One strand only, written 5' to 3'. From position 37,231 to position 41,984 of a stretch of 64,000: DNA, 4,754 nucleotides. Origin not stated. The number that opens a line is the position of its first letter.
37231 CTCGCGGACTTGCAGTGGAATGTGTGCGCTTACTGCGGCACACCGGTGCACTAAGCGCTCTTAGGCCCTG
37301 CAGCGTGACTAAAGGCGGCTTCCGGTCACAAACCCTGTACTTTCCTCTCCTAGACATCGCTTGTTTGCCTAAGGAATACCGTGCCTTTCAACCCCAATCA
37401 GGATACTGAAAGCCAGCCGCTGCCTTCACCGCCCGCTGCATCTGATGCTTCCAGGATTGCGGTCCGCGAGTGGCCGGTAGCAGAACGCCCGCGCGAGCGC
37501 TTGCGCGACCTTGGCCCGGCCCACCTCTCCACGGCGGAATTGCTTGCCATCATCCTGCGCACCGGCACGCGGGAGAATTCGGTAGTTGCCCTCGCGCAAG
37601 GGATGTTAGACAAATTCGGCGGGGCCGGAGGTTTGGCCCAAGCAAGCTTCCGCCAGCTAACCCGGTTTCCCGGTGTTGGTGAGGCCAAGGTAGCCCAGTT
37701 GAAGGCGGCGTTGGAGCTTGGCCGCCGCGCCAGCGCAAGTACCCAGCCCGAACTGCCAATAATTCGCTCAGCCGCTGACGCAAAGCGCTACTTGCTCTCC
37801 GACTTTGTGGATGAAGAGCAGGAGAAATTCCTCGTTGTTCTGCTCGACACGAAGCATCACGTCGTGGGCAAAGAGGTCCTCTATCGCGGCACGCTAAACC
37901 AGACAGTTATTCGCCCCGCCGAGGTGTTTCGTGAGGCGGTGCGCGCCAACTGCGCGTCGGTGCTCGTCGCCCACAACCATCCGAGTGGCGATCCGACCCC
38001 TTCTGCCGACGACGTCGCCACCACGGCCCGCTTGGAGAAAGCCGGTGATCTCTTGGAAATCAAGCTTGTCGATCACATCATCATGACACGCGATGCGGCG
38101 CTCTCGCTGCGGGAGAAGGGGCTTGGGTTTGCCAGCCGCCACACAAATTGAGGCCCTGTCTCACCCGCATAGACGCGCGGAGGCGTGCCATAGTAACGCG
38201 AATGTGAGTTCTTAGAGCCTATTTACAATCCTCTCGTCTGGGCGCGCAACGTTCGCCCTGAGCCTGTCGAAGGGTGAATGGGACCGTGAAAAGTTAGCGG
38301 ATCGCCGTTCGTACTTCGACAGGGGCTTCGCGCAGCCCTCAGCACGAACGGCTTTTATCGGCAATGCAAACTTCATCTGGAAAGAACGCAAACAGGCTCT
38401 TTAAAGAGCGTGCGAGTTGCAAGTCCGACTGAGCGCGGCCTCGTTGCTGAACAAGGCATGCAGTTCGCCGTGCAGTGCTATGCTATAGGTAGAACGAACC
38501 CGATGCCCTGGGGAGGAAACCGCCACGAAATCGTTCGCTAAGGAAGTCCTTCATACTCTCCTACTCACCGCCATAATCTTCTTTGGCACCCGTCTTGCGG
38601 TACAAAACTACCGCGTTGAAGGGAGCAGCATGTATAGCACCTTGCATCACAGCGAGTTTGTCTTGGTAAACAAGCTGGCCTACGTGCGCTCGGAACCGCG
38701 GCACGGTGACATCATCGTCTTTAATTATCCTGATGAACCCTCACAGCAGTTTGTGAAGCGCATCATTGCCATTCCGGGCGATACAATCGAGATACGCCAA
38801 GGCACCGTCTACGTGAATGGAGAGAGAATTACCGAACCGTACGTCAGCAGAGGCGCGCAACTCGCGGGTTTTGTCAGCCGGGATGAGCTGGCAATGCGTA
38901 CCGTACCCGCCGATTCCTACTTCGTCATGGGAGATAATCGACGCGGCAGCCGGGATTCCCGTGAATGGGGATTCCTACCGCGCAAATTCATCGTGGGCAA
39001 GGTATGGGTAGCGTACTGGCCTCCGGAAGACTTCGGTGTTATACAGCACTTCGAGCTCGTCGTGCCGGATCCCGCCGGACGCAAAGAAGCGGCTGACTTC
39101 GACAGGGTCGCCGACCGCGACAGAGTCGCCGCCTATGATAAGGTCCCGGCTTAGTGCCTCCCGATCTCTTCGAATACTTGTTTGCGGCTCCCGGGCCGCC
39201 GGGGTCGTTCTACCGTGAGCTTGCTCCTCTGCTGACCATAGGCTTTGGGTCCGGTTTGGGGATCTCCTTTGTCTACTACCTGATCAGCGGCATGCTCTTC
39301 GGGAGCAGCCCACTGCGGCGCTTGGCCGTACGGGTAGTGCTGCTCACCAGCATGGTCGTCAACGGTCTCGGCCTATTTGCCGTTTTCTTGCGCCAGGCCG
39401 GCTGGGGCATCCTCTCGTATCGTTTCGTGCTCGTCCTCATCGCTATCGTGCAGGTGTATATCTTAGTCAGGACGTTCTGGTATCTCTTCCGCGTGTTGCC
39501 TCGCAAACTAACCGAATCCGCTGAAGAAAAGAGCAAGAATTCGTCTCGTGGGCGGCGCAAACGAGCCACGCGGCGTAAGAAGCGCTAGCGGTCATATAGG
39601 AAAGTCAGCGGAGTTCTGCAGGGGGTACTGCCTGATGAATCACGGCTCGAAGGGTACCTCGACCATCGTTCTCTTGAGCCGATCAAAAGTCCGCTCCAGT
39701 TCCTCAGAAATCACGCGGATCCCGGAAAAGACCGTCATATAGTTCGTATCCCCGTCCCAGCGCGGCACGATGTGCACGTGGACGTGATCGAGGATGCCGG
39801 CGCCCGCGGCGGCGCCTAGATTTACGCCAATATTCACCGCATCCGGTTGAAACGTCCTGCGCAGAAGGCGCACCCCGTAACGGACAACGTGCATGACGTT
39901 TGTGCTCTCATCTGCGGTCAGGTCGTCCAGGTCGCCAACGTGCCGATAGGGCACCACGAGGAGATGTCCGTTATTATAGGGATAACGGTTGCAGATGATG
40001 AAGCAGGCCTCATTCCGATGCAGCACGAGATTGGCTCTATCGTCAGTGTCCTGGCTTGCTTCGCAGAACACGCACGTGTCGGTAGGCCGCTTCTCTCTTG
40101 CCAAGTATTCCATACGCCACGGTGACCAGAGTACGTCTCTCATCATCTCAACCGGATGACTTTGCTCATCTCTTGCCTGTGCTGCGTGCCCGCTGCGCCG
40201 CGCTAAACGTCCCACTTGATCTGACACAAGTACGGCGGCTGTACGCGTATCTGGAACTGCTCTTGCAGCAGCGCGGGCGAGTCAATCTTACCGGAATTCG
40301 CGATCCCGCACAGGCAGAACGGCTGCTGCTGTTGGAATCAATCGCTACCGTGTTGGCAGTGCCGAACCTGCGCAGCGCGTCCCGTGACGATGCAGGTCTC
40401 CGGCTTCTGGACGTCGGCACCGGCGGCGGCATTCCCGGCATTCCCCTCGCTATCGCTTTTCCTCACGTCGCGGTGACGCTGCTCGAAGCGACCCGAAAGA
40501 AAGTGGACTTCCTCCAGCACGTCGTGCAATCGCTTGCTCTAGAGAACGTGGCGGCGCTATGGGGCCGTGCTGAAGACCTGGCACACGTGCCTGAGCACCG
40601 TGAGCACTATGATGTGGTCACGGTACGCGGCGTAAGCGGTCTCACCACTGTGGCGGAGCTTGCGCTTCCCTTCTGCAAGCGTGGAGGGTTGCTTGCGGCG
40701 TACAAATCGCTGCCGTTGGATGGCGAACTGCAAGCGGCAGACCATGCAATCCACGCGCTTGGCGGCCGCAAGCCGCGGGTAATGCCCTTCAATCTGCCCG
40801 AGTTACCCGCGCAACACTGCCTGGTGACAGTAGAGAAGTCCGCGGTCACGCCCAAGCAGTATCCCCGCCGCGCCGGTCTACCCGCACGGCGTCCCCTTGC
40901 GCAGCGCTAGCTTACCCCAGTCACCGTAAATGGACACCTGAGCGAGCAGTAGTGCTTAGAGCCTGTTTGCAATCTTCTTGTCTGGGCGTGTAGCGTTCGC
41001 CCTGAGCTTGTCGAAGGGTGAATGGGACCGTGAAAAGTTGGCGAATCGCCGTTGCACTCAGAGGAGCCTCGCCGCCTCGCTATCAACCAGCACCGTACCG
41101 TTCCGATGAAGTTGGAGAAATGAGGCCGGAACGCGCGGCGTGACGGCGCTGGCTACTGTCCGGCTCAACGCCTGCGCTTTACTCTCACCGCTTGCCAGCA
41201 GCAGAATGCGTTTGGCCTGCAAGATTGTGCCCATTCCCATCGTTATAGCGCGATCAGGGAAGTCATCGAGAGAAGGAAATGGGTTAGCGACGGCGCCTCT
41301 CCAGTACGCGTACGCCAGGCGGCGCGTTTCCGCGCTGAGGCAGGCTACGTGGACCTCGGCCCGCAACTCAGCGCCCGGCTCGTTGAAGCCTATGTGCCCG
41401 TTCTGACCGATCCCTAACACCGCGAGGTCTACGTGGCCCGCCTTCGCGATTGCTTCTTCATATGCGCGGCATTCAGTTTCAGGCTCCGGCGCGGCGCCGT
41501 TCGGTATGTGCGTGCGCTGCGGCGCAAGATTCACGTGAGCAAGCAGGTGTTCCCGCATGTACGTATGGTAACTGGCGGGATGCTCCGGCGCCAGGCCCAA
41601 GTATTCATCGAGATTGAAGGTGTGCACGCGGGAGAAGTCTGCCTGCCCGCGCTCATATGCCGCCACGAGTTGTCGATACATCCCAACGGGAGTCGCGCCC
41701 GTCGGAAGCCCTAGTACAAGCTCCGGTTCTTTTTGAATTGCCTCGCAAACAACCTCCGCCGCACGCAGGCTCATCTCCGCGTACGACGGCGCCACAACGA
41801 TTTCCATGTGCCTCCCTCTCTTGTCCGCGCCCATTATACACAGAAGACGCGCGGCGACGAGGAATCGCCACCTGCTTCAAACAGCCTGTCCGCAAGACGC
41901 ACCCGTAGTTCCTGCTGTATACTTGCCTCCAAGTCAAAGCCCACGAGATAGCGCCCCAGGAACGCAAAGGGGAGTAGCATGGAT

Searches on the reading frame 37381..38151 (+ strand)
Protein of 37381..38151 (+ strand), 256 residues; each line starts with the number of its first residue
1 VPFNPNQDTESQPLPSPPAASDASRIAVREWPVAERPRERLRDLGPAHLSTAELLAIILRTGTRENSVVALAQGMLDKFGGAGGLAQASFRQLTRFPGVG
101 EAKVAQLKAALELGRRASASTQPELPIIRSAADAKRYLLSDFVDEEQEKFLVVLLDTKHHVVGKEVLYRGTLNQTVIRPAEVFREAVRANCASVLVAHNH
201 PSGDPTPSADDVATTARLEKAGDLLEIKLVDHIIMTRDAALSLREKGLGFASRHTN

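Call 81: search_protein_families(library=pfam, proteins=[window:37381-38151:+], max_evalue=0.0001)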
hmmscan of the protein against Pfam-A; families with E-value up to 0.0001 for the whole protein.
window:37381-38151:+ (256 aa): 2 families
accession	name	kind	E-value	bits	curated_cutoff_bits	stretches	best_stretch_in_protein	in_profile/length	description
PF04002.20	RadC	-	4.5e-41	140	22.1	1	128-248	1-121/121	RadC-like JAB domain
PF20582.4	UPF0758_N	-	1.3e-26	92.9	27.1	1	28-105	1-77/77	UPF0758 N-terminal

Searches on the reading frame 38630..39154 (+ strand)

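Call 83: search_protein_families(library=pfam, proteins=[window:38630-39154:+], max_evalue=0.0001)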
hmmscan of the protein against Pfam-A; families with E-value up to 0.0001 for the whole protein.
window:38630-39154:+ (174 aa): 1 family
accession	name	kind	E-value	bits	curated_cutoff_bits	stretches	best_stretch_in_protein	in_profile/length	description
PF10502.14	Peptidase_S26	-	2.4e-42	145.2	22.9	1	1-130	33-168/168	Signal peptidase, peptidase S26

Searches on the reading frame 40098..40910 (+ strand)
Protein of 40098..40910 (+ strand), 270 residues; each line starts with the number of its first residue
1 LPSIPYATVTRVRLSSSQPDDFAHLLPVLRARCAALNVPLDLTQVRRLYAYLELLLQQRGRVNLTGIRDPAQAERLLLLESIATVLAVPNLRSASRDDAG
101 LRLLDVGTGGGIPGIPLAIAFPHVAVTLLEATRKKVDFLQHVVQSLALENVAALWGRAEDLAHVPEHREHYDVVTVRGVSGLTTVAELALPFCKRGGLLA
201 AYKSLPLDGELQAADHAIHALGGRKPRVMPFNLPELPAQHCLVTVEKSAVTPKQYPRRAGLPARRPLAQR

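Call 81: search_protein_families(library=pfam, proteins=[window:40098-40910:+], max_evalue=0.0001)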
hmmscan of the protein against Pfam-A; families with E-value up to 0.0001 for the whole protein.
window:40098-40910:+ (270 aa): 2 families
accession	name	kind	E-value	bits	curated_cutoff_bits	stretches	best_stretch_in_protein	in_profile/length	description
PF02527.21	GidB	-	1.3e-38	132.6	27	1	46-228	3-173/184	rRNA small subunit methyltransferase G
PF13847.12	Methyltransf_31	-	2.6e-06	27.6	27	1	98-180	2-84/145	Methyltransferase domain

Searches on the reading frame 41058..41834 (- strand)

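Call 81: search_protein_families(library=pfam, proteins=[window:41058-41834:-], max_evalue=0.0001)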
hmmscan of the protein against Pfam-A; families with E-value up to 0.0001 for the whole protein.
window:41058-41834:- (258 aa): 1 family
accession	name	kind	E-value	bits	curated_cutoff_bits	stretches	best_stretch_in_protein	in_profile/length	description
PF01182.26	Glucosamine_iso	-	1.8e-27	97.1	27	1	21-244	10-220/225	Glucosamine-6-phosphate isomerases/6-phosphogluconolactonase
